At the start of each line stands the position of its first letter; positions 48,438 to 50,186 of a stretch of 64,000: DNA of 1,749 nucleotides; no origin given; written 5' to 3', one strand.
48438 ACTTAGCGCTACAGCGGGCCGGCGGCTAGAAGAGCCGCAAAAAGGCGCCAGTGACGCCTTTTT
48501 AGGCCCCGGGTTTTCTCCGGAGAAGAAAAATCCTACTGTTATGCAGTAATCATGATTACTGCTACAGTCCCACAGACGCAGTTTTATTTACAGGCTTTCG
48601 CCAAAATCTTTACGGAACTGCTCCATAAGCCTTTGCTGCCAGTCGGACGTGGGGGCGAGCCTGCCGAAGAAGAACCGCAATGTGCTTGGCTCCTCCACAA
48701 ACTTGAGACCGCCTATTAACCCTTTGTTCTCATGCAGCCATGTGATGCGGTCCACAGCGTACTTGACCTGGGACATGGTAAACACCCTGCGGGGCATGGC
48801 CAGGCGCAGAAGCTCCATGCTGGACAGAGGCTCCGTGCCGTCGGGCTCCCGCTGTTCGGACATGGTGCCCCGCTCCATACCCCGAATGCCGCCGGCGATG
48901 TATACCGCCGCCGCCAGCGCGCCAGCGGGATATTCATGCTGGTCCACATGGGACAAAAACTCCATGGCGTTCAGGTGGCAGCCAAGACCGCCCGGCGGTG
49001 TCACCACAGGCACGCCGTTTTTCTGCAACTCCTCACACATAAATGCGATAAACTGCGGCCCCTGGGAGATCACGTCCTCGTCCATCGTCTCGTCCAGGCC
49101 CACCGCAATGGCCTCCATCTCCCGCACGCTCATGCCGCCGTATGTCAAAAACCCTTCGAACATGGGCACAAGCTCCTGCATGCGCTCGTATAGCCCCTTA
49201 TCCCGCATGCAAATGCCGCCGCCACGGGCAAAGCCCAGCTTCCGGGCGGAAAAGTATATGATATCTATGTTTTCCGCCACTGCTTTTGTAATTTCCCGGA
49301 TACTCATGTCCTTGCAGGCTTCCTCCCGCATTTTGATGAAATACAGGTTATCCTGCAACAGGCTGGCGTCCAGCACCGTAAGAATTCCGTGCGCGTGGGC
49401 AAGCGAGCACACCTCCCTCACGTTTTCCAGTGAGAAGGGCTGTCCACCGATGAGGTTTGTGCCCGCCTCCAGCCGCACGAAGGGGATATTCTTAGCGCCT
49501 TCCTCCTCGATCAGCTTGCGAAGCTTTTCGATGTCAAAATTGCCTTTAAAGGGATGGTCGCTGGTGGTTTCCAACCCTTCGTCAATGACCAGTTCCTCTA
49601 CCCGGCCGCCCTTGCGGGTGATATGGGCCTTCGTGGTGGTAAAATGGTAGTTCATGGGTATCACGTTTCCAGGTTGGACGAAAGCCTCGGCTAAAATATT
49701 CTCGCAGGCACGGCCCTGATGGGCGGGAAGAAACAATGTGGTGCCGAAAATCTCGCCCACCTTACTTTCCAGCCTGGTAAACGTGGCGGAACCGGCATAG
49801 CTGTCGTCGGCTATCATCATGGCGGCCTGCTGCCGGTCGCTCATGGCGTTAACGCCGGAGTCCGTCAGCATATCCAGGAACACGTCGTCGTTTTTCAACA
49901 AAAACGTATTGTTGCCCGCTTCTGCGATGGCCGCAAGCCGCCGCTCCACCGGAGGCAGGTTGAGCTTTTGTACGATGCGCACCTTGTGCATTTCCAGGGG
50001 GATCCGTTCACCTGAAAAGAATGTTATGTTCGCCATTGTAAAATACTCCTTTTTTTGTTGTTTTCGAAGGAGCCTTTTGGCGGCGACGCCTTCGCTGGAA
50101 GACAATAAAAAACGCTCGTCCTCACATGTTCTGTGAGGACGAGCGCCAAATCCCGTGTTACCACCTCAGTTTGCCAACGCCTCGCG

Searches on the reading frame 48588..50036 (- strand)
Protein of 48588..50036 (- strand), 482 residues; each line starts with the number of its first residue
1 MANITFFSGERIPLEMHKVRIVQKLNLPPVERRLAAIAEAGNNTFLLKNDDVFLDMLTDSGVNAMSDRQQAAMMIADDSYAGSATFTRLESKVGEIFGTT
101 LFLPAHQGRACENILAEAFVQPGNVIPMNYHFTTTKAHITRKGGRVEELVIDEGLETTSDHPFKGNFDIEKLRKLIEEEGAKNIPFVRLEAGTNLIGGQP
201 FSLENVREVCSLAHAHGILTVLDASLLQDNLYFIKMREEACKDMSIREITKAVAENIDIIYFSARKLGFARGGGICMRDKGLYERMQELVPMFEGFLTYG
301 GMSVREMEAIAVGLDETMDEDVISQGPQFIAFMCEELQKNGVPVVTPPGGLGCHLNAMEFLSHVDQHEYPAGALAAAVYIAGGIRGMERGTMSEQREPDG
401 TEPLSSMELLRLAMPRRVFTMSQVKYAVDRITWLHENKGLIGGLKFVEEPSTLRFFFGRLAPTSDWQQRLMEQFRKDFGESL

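Call 7: search_protein_families(library=ncbifam, proteins=[window:48588-50036:-])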
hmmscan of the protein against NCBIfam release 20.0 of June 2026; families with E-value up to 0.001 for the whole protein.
window:48588-50036:- (482 aa): 5 families
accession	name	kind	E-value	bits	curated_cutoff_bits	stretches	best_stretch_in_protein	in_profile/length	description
NF009709.0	PRK13238.1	subfamily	5.6e-179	595.7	285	1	10-463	5-461/463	tryptophanase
TIGR02618.1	tyr_phenol_ly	equivalog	1e-130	436.7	720.7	1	15-460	2-449/450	tyrosine phenol-lyase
NF053783.1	TphnTnaApg1401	equivalog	2.8e-116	389.2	750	1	15-459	7-453/457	tryptophanase TnaA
TIGR02617.1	tnaA_trp_ase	equivalog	8.8e-102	341.5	825.8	1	15-461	5-465/467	tryptophanase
NF041359.1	GntG_guanitoxin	subfamily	0.00091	18.4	230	0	71-225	25-175/343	GntG family PLP-dependent aldolase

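Call 14: find_homologous_proteins(query=window:48588-50036:-, max_evalue=1e-20)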
Query window:48588-50036:- (482 aa): 8000 proteins with E <= 1e-20 among 8000 candidates; the best 120 are listed.
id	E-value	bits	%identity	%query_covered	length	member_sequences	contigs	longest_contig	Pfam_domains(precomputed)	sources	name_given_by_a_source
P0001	0.0e+0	1091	100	100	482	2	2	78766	PF01212.28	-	-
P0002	1.8e-277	939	84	100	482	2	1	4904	PF01212.28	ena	-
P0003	4.6e-268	908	81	100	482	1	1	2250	PF01212.28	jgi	-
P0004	1.6e-267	906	82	100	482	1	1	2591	PF01212.28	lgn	-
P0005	2.4e-267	905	81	100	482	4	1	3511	PF01212.28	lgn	-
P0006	3.2e-266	901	82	100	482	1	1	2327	PF01212.28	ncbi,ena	-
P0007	1.6e-265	899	81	100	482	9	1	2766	PF01212.28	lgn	-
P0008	9.3e-264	893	81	100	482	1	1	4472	PF01212.28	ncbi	-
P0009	5.1e-263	891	81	100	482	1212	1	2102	PF01212.28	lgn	-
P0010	7.9e-263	890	81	100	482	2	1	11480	PF01212.28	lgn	-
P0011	8.8e-263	890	79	100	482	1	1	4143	PF01212.28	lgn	-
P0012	3.9e-262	888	79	100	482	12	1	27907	PF01212.28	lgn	-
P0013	5.2e-262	888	80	100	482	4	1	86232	PF01212.28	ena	-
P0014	1.0e-261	887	81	100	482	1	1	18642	PF01212.28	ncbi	-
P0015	2.4e-261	885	79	100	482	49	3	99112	PF01212.28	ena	-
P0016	5.5e-261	884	79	100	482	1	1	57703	PF01212.28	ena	-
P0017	8.4e-261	884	79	100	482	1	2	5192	PF01212.28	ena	-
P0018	8.6e-261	884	79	100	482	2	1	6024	PF01212.28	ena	-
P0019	1.2e-258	876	78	100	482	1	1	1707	PF01212.28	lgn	-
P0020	2.2e-258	876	80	100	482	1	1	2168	PF01212.28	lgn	-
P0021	9.1e-258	874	78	100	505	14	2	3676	PF01212.28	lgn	-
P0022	1.2e-257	873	79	100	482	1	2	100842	PF01212.28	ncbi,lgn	-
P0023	1.4e-257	873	79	100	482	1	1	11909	PF01212.28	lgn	-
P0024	1.4e-257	873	78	100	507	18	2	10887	PF01212.28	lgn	-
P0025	7.4e-257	871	79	100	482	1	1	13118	PF01212.28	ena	-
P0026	1.3e-256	870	78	100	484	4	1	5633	PF01212.28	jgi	jgi:tryptophanase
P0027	1.4e-256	870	79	100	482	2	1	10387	PF01212.28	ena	-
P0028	1.7e-256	869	79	99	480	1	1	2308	PF01212.28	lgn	-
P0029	2.7e-256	869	79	100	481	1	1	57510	PF01212.28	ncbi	-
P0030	6.5e-256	867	79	100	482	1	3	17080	PF01212.28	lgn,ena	-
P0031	8.4e-256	867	78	100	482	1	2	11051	PF01212.28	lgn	-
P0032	4.2e-255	865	77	100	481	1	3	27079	PF01212.28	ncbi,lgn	-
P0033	8.7e-255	864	77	100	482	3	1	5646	PF01212.28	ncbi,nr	ncbi:MAG: tryptophanase [Clostridia bacterium]|nr:tryptophanase [Clostridia bacterium]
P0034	1.0e-254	864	79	100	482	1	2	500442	PF01212.28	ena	-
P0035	1.5e-254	863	79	100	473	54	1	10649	PF01212.28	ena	-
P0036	2.7e-254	862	77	100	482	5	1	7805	PF01212.28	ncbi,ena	-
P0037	4.3e-254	861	78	100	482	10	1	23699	PF01212.28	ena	-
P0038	4.6e-254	861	78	100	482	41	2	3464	PF01212.28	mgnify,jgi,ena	mgnify:FL=1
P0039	1.7e-253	859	78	100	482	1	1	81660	PF01212.28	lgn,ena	-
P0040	2.0e-253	859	78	100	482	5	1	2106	PF01212.28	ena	-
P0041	6.9e-253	857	77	100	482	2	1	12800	PF01212.28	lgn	-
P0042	8.6e-253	857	77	100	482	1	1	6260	PF01212.28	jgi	jgi:tryptophanase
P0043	1.1e-252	857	78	100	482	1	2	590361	PF01212.28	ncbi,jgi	-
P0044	1.2e-252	857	78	100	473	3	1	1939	PF01212.28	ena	-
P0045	1.6e-252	856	77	100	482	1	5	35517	PF01212.28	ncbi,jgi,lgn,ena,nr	ncbi:MAG TPA: tryptophanase [Bacillota bacterium]|nr:tryptophanase [Bacillota bacterium]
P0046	1.7e-252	856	77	100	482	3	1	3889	PF01212.28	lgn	-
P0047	2.2e-252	856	77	100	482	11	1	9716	PF01212.28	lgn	-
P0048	2.2e-252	856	77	100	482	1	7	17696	PF01212.28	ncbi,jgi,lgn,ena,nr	ncbi:MAG TPA: tryptophanase [Bacillota bacterium]|nr:tryptophanase [Bacillota bacterium] HPQ02499.1 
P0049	2.7e-252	856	77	100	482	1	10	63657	PF01212.28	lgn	-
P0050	2.9e-252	855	77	100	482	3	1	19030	PF01212.28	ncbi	-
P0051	3.0e-252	855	77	100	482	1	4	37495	PF01212.28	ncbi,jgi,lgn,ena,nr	ncbi:MAG TPA: tryptophanase [Bacillota bacterium]|nr:tryptophanase [Bacillota bacterium]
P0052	3.0e-252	855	77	100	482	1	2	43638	PF01212.28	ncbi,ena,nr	ncbi:MAG TPA: tryptophanase [Bacillota bacterium]|nr:tryptophanase [Bacillota bacterium]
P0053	3.5e-252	855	78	100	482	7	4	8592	PF01212.28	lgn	-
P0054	4.1e-252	855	77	100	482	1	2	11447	PF01212.28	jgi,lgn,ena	-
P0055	5.8e-252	854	78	100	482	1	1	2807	PF01212.28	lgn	-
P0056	6.8e-252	854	77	100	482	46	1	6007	PF01212.28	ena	-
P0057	1.1e-251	854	77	100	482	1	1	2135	PF01212.28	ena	-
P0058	1.1e-251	854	77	100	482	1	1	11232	PF01212.28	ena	-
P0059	1.1e-251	853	78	100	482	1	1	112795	PF01212.28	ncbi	-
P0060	1.2e-251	853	77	100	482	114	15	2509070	PF01212.28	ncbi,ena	-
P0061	2.5e-251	852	77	100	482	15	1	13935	PF01212.28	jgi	jgi:tryptophanase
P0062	2.8e-251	852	77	100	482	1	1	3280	PF01212.28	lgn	-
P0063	3.8e-251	852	77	100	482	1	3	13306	PF01212.28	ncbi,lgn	-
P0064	5.2e-251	851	77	100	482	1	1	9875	PF01212.28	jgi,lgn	jgi:tyrosine phenol-lyase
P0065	7.1e-251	851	77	100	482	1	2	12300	PF01212.28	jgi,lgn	jgi:tryptophanase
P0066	1.1e-250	850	77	100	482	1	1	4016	PF01212.28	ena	-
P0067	1.8e-250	850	77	100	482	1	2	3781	PF01212.28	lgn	-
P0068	2.9e-250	849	75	100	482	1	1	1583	PF01212.28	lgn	-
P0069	3.2e-250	849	77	100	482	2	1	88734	PF01212.28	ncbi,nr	ncbi:MAG: tryptophanase [Clostridia bacterium]|nr:tryptophanase [Clostridia bacterium]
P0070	4.7e-250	848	77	100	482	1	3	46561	PF01212.28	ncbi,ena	-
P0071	6.1e-250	848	76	100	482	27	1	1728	PF01212.28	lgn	-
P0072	6.3e-250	848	77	100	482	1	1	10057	PF01212.28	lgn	-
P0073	6.4e-250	848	76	100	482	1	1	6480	PF01212.28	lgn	-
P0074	7.3e-250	848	76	100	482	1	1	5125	PF01212.28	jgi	jgi:tryptophanase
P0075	8.2e-250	847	77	100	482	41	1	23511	PF01212.28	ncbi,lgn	-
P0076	9.8e-250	847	76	100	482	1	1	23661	PF01212.28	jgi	-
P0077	1.1e-249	847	76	100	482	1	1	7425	PF01212.28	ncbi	-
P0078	1.2e-249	847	75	100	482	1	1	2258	PF01212.28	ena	-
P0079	1.3e-249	847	77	100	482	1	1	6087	PF01212.28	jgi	-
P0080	2.0e-249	846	77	100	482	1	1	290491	PF01212.28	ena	-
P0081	2.1e-249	846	76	100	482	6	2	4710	PF01212.28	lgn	-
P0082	6.3e-249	844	76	100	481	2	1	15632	PF01212.28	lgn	-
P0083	7.7e-249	844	77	100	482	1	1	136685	PF01212.28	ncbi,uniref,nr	ncbi:tryptophanase [Miniphocaeibacter massiliensis]|uniref:tryptophanase n=1 Tax=Miniphocaeibacter m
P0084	1.3e-248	843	77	100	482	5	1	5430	PF01212.28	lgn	-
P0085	1.3e-248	843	76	100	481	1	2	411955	PF01212.28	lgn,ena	-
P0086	1.5e-248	843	76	100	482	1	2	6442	PF01212.28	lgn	-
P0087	1.5e-248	843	76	100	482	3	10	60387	PF01212.28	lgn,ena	-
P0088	1.5e-248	843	76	100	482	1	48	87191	PF01212.28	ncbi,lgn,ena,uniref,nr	ncbi:tryptophanase [Pseudoflavonifractor sp. HCP28S3_F10]|uniref:tryptophanase n=1 Tax=Pseudoflavoni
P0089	1.5e-248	843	76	100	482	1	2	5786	PF01212.28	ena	-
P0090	2.0e-248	843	76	100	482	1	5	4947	PF01212.28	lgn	-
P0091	2.6e-248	842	76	100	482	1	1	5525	PF01212.28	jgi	-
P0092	2.7e-248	842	76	100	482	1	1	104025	PF01212.28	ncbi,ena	-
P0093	2.8e-248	842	76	100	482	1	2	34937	PF01212.28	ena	-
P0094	2.8e-248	842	76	100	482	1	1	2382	PF01212.28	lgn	-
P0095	2.8e-248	842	76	100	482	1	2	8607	PF01212.28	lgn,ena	-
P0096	2.9e-248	842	77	100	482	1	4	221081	PF01212.28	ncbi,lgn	ncbi:MAG: tryptophanase [Clostridia bacterium]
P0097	3.4e-248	842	76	100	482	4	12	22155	PF01212.28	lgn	-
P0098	3.6e-248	842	74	100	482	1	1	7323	PF01212.28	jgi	-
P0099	5.4e-248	841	76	100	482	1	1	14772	PF01212.28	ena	-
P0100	5.9e-248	841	76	100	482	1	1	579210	PF01212.28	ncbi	-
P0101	8.9e-248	841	76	100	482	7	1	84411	PF01212.28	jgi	-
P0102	9.2e-248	841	75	100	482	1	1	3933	PF01212.28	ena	-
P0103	1.3e-247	840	75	100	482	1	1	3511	PF01212.28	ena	-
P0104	1.3e-247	840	75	100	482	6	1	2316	PF01212.28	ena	-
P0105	1.8e-247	840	75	100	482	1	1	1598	PF01212.28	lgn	-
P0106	1.9e-247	840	76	100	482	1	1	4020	PF01212.28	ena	-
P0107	2.4e-247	839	75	100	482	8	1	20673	PF01212.28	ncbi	-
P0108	2.7e-247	839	75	100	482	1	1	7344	PF01212.28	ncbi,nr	ncbi:MAG: tryptophanase [Clostridia bacterium]|nr:tryptophanase [Clostridia bacterium]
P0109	2.9e-247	839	76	100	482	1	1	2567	PF01212.28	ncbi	-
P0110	3.1e-247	839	76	100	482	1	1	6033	PF01212.28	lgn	-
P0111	3.1e-247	839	76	100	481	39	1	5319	PF01212.28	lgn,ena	-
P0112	3.3e-247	839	75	100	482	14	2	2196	PF01212.28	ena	-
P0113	3.3e-247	839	76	100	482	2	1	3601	PF01212.28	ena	-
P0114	4.7e-247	838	76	100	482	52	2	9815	PF01212.28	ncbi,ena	-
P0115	6.6e-247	838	76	100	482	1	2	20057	PF01212.28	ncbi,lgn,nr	ncbi:MAG: Tyrosine phenol-lyase [Firmicutes bacterium ADurb.Bin182]|nr:MAG: Tyrosine phenol-lyase [F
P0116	6.8e-247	838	76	100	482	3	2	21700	PF01212.28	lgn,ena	-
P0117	1.3e-246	837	76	100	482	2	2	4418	PF01212.28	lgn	-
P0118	2.5e-246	836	74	100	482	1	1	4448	PF01212.28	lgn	-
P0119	2.9e-246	836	76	100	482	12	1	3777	PF01212.28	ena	-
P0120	4.4e-246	835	74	100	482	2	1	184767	PF01212.28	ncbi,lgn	ncbi:MAG: tryptophanase [Bacillota bacterium]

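Call 15: search_solved_structures(query=window:48588-50036:-, max_evalue=1e-10, show_alignments=2)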
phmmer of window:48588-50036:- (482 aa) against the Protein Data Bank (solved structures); distinct sequences matched with E-value up to 1e-10: 22.
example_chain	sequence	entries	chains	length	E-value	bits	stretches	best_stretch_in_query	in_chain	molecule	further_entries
9j3u_A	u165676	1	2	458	1.2e-111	376.9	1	13-460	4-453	Tyrosine phenol-lyase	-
2ez1_A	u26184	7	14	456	8.3e-109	367.6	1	12-459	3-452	Tyrosine phenol-lyase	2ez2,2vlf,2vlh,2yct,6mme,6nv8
1tpl_A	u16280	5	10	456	1.6e-108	366.7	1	12-459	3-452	TYROSINE PHENOL-LYASE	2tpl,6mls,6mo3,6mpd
6dur_A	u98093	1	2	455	1.7e-108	366.5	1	13-459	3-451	Tyrosine phenol-lyase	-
2ycn_A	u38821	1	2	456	3e-108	365.7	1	12-459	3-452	TYROSINE PHENOL-LYASE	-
2ycp_A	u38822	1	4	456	7.6e-108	364.4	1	12-459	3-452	TYROSINE PHENOL-LYASE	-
2yhk_A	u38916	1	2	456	1.1e-107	363.9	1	12-459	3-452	TYROSINE PHENOL-LYASE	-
7tcs_A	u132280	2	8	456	1.1e-107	363.9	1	12-459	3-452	Tyrosine phenol-lyase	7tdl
6dvx_A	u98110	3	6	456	2e-107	363.1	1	12-459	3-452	Tyrosine phenol-lyase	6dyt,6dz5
6dxv_A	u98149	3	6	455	2.2e-107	362.9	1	13-459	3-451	Tyrosine phenol-lyase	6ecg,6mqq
1c7g_A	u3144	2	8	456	2.6e-106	359.3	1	12-459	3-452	TYROSINE PHENOL-LYASE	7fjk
8sbg_A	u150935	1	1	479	3.2e-94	319.5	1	4-460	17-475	Tryptophanase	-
1ax4_A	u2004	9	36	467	2.3e-87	296.9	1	14-462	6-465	TRYPTOPHANASE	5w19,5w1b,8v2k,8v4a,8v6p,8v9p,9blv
9dy7_A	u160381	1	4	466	2.4e-87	296.8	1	14-462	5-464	Tryptophanase (with internal aldimine) | Tryptophanase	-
8sij_A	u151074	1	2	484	2.5e-83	283.6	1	15-463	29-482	Tryptophanase 1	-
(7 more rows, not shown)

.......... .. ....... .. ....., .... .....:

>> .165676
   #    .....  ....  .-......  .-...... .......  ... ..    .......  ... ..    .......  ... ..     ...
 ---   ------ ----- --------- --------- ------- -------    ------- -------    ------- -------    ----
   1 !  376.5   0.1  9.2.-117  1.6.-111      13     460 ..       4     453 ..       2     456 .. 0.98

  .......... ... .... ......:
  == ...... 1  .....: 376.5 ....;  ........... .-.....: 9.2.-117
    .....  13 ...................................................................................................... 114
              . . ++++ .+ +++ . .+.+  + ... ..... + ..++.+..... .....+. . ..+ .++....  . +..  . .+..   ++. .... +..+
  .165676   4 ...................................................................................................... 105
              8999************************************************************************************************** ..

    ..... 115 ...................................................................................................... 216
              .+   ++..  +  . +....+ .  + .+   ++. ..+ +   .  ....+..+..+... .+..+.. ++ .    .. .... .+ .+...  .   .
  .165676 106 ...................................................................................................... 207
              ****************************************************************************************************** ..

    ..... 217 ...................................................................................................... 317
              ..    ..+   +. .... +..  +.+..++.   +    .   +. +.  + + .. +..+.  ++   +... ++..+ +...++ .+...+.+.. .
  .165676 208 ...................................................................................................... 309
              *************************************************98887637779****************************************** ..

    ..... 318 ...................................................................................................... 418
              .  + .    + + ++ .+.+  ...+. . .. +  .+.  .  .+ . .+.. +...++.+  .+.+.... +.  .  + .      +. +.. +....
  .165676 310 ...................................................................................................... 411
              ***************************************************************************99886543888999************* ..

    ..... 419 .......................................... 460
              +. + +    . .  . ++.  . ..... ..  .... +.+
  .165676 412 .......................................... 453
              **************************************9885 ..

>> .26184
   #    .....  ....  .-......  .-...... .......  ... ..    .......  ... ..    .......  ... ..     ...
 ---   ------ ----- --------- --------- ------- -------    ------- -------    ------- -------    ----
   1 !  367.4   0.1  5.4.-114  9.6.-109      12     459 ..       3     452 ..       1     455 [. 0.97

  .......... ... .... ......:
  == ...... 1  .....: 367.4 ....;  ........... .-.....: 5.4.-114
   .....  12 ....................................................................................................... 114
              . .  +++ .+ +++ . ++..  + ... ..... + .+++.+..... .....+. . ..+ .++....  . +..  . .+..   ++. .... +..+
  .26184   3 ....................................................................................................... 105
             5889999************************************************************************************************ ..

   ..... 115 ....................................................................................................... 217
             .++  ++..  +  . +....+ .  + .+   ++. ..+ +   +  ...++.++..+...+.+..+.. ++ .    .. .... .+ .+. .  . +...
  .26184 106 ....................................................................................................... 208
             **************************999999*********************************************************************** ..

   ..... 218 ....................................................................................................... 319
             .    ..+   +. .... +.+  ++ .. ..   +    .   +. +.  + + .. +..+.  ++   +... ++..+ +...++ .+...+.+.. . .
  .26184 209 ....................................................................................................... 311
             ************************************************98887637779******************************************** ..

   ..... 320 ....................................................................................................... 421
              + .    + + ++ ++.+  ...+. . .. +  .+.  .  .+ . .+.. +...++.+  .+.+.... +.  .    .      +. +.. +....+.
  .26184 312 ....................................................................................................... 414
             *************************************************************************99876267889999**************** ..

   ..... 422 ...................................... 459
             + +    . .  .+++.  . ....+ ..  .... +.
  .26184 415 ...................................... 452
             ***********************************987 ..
